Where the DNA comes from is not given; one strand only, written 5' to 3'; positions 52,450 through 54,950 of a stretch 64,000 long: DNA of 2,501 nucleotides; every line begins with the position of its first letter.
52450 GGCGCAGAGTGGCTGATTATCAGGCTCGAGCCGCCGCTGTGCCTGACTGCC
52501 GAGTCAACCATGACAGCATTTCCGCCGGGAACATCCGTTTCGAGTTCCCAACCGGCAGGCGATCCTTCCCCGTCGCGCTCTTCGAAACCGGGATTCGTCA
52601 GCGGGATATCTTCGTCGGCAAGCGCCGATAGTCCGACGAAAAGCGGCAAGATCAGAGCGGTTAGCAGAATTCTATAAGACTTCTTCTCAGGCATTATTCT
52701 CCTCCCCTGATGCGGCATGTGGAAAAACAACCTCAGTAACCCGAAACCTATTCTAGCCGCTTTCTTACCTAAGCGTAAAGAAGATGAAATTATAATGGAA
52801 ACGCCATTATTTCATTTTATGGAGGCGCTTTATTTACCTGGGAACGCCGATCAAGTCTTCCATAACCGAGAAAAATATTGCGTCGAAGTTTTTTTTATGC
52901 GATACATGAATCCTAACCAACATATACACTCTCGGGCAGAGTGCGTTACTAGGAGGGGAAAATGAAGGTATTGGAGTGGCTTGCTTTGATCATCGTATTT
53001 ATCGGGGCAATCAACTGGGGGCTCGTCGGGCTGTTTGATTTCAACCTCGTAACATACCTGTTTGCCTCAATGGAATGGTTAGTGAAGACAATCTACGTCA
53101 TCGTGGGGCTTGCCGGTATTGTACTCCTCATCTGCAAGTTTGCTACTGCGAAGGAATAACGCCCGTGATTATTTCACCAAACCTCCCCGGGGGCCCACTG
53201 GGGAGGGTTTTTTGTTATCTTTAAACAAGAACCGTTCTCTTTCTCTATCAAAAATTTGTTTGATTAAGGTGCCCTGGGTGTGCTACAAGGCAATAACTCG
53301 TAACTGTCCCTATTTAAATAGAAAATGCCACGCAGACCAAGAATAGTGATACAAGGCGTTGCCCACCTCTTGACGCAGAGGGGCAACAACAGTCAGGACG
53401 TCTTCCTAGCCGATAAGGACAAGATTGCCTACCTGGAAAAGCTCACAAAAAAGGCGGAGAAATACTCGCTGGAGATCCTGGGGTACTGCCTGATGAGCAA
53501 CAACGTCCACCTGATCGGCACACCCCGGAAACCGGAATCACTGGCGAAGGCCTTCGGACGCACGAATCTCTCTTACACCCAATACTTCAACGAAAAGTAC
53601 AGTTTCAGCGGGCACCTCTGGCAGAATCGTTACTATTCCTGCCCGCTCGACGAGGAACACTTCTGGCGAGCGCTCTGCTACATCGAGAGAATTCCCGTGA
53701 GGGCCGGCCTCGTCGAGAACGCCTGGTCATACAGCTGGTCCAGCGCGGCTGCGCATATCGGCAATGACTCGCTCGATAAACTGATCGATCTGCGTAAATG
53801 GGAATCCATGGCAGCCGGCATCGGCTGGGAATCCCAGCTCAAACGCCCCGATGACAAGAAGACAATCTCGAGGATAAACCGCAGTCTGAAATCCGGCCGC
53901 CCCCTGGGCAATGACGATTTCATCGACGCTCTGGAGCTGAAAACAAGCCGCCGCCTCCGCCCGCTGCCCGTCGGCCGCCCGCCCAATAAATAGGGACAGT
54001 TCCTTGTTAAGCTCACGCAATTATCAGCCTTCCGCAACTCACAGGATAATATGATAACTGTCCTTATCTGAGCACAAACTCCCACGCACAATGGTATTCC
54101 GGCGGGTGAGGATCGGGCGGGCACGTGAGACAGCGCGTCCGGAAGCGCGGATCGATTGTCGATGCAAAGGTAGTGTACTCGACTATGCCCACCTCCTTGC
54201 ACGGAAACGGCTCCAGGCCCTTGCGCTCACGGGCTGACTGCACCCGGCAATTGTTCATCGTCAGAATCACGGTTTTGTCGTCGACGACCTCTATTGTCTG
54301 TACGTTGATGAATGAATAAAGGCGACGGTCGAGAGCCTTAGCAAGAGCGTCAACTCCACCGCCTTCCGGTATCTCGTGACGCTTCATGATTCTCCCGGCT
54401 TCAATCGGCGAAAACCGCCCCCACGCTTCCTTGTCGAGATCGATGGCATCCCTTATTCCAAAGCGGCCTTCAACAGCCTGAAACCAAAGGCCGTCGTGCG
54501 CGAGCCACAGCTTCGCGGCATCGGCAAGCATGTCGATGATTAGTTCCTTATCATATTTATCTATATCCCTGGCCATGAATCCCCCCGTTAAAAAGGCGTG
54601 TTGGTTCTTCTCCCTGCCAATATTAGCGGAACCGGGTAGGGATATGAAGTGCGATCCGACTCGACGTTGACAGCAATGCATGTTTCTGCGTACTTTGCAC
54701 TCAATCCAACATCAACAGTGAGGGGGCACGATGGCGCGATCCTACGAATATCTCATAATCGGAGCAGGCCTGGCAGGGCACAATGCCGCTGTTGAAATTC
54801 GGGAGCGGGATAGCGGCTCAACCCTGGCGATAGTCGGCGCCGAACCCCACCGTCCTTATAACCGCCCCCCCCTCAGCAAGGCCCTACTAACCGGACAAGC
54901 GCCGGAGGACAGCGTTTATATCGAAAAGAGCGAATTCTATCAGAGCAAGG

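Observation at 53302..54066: RAYT-like HUH transposase bracketed by 14-bp perfect inverted repeats, with an extra REP-like copy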

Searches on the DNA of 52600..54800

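Call 55: search_rna_families(source=window, start=52600, end=54800, threshold=evalue, max_evalue=1)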
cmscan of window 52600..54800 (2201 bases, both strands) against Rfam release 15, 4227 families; matches with E-value up to 1: 0.
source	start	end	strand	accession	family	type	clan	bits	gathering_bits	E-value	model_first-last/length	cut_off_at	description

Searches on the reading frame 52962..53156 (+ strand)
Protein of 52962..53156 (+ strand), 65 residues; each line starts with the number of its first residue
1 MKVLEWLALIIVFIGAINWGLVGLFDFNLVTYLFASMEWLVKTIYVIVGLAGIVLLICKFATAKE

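Call 3: search_protein_families(library=pfam, proteins=[window:52962-53156:+], max_evalue=0.01)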
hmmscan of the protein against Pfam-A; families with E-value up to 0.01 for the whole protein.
window:52962-53156:+ (65 aa): 1 family
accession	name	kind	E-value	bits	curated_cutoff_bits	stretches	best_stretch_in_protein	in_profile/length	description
PF04070.17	DUF378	-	1.1e-20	73.7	25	1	2-57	1-57/60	Domain of unknown function (DUF378)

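Call 4: search_protein_families(library=ncbifam, proteins=[window:52962-53156:+], max_evalue=0.01)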
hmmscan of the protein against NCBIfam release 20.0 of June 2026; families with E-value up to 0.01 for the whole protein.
window:52962-53156:+ (65 aa): 0 families
